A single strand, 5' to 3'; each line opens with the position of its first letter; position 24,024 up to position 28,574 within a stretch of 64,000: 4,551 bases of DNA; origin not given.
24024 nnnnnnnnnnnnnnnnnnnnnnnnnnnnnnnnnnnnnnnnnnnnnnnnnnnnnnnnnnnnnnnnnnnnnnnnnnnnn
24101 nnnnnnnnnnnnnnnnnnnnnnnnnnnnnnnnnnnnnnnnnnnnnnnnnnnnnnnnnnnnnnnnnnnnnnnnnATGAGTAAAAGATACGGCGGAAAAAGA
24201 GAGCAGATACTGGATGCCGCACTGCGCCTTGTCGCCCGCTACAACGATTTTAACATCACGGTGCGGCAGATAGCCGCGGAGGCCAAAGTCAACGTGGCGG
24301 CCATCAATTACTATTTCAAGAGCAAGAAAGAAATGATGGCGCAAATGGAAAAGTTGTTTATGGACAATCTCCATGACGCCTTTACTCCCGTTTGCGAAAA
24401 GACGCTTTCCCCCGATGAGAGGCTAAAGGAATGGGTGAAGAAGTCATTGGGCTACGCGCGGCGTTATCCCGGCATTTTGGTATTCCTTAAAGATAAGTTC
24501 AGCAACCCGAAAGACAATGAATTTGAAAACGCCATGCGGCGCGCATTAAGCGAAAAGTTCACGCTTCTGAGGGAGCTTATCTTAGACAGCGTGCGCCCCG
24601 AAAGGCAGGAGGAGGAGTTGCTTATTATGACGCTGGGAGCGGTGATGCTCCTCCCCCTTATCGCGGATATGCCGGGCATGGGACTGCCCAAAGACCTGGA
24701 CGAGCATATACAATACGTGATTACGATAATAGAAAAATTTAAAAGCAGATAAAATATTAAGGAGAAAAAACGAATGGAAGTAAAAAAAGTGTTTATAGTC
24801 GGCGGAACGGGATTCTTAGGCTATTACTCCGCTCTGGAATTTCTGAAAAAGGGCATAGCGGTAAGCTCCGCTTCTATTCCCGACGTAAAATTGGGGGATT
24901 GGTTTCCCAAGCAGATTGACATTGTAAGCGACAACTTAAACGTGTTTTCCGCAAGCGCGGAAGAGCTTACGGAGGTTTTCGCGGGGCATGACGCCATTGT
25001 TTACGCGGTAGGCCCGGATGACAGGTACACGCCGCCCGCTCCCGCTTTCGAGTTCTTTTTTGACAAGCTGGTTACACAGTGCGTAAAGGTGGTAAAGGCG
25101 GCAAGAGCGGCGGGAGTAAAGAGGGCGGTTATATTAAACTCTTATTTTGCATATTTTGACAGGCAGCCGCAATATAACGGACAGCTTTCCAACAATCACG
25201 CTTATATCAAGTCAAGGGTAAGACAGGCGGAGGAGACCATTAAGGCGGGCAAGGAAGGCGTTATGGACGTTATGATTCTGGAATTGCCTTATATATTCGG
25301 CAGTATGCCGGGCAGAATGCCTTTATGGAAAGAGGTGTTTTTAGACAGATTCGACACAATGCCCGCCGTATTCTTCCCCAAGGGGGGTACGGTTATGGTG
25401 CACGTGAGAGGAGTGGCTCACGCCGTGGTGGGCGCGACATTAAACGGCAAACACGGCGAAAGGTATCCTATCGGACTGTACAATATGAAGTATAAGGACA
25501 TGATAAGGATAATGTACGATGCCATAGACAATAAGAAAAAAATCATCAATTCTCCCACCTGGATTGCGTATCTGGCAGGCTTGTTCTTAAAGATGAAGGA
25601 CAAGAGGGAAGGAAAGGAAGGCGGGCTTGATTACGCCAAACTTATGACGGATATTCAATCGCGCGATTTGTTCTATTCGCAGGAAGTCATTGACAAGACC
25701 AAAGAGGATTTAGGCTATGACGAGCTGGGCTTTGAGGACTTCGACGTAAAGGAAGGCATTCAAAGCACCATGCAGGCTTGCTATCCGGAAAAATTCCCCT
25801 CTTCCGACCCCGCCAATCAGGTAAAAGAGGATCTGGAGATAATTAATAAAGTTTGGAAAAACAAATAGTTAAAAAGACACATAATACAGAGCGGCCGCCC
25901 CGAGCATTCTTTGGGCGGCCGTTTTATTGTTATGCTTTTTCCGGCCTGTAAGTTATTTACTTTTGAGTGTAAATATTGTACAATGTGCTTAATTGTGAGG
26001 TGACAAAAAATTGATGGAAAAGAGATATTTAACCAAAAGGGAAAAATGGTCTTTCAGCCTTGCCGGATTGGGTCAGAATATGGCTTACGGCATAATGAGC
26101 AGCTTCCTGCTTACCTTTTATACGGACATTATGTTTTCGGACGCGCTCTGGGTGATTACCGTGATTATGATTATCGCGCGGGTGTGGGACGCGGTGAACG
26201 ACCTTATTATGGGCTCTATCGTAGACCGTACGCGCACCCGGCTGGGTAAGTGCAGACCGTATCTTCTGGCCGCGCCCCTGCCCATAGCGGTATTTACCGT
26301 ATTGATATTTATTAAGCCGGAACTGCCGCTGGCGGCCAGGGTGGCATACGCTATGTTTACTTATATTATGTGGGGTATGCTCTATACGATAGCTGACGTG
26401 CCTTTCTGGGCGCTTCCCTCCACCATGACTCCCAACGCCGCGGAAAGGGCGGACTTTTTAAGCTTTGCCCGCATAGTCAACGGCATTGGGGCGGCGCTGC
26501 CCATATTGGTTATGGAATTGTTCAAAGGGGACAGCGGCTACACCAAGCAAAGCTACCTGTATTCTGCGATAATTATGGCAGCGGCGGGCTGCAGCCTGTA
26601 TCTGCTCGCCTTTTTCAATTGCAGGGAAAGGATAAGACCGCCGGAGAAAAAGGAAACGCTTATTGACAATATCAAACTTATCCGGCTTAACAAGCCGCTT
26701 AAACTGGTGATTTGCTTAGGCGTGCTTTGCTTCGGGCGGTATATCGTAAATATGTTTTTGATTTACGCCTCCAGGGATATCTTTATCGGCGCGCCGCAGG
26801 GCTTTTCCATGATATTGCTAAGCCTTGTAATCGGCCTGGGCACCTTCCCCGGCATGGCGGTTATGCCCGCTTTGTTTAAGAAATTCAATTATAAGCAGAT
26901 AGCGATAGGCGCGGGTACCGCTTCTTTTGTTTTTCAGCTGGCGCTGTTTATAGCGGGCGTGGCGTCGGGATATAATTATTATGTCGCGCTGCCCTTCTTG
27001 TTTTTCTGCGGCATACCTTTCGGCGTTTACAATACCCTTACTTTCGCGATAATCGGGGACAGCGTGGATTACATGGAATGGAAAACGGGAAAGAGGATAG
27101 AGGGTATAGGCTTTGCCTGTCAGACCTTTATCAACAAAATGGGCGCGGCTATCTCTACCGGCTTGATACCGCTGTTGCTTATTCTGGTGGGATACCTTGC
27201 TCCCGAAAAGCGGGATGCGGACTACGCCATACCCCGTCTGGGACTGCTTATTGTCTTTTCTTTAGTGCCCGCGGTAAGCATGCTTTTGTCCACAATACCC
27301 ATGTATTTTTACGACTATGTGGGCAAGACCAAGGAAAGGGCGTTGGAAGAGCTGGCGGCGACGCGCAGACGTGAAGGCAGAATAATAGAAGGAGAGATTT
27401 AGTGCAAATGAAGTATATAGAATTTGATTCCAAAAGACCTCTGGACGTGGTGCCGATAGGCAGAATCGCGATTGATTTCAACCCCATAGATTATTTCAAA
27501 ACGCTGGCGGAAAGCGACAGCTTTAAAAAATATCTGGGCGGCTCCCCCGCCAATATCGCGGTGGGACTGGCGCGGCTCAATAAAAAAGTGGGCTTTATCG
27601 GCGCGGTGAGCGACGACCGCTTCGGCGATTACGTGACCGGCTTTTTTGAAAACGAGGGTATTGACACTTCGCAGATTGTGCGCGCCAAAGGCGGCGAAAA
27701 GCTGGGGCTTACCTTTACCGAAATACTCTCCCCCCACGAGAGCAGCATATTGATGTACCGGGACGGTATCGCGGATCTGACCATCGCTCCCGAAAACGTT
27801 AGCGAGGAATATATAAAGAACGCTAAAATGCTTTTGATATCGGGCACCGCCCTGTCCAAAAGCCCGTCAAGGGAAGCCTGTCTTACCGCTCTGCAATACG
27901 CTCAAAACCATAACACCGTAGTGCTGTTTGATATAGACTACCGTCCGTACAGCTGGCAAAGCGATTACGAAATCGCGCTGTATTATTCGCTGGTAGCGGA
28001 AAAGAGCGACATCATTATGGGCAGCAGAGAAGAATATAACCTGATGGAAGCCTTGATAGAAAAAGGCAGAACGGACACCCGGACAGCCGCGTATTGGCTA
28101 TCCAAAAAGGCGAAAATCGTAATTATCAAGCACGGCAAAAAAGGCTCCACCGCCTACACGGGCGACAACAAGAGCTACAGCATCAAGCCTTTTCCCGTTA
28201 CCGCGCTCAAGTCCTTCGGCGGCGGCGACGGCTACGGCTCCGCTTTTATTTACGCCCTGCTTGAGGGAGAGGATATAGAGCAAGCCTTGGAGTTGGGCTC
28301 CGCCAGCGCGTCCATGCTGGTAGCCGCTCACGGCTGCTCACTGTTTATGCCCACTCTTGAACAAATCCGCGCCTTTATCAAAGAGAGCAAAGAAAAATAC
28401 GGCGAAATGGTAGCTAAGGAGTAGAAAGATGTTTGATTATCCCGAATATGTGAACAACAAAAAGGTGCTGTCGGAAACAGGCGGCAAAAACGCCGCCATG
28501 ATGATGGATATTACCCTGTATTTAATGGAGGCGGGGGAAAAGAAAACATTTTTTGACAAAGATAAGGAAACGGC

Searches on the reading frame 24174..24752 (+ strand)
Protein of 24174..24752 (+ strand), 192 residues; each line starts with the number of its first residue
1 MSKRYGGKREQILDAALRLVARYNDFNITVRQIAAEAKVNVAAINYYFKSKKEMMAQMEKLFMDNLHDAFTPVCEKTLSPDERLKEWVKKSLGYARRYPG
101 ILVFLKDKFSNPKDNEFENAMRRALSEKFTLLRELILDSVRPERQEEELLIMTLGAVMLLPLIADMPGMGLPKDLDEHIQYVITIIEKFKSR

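Call 8: search_protein_families(library=pfam, proteins=[window:24174-24752:+], max_evalue=0.00001)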
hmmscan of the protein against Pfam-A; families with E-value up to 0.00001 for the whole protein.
window:24174-24752:+ (192 aa): 1 family
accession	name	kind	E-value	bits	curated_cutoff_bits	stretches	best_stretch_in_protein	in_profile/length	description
PF00440.29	TetR_N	-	3.5e-10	40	24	1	12-57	1-46/47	Bacterial regulatory proteins, tetR family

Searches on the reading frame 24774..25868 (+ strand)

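Call 8: search_protein_families(library=pfam, proteins=[window:24774-25868:+], max_evalue=0.00001)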
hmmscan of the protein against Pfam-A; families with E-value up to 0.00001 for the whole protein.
window:24774-25868:+ (364 aa): 2 families
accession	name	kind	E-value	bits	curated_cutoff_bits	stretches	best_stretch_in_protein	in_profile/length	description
PF13460.12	NAD_binding_10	-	2.5e-09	37.7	27.2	1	59-158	45-133/184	NAD(P)H-binding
PF01370.27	Epimerase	-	6.1e-06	26.2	20.9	0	6-234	1-240/240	NAD dependent epimerase/dehydratase family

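Call 37: search_protein_families(library=ncbifam, proteins=[window:24774-25868:+], max_evalue=1e-10)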
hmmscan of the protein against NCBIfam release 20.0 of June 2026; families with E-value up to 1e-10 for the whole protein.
window:24774-25868:+ (364 aa): 1 family
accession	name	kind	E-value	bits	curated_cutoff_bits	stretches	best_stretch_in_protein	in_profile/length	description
TIGR03466.1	HpnA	hypoth_equivalog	1.6e-14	53.6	367.65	1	5-317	2-307/327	hopanoid-associated sugar epimerase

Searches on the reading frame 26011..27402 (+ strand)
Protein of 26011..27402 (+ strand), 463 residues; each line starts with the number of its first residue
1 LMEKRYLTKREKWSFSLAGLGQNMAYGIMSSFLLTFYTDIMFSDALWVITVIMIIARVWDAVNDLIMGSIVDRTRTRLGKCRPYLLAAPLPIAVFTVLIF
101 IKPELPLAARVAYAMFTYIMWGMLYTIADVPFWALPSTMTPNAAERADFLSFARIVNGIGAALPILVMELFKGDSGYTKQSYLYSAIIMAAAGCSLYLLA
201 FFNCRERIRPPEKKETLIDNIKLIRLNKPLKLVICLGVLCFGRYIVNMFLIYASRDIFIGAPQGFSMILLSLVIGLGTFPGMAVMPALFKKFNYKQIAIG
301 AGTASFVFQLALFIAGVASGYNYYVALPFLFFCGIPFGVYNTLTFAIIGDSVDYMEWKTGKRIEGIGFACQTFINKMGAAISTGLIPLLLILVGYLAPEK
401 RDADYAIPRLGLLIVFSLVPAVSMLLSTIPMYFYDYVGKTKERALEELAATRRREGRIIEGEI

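Call 8: search_protein_families(library=pfam, proteins=[window:26011-27402:+], max_evalue=0.00001)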
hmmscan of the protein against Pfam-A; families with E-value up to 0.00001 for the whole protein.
window:26011-27402:+ (463 aa): 2 families
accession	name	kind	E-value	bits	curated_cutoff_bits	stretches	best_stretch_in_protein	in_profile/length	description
PF13347.12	MFS_2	-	2.1e-66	224.7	27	1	14-436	1-425/427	MFS/sugar transport protein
PF07690.21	MFS_1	-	4.8e-10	39.3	33.4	1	145-352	118-323/347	Major Facilitator Superfamily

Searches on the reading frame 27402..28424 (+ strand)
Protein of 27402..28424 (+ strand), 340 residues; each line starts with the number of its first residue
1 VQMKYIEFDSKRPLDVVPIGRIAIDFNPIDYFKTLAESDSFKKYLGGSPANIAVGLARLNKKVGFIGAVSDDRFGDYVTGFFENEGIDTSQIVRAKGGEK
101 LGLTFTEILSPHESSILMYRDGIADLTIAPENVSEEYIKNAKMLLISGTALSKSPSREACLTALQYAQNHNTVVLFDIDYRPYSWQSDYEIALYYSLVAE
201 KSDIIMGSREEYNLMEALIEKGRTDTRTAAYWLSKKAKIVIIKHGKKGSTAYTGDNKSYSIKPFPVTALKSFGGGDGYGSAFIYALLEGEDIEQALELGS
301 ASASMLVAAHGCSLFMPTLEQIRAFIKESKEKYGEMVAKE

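Call 8: search_protein_families(library=pfam, proteins=[window:27402-28424:+], max_evalue=0.00001)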
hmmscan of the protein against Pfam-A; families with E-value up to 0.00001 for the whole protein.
window:27402-28424:+ (340 aa): 1 family
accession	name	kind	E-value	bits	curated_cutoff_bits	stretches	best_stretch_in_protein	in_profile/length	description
PF00294.29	PfkB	-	5.9e-55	187.2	25.8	1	16-318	4-301/302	pfkB family carbohydrate kinase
